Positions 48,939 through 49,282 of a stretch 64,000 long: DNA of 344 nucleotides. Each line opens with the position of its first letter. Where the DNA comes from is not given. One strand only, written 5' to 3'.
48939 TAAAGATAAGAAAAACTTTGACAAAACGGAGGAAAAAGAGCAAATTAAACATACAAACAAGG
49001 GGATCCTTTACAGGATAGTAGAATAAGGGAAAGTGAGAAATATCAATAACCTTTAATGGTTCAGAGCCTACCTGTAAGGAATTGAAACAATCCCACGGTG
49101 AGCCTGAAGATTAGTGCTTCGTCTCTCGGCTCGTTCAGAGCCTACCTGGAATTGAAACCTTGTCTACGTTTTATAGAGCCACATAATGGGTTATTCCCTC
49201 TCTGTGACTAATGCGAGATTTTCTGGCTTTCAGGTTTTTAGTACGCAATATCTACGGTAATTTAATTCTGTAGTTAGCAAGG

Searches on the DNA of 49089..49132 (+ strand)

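Call 95: search_dna_similar(query=window:49089-49132:+, collection=phages, mode=distant, max_evalue=1)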
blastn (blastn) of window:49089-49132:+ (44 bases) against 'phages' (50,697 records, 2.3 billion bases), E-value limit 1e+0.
No match.
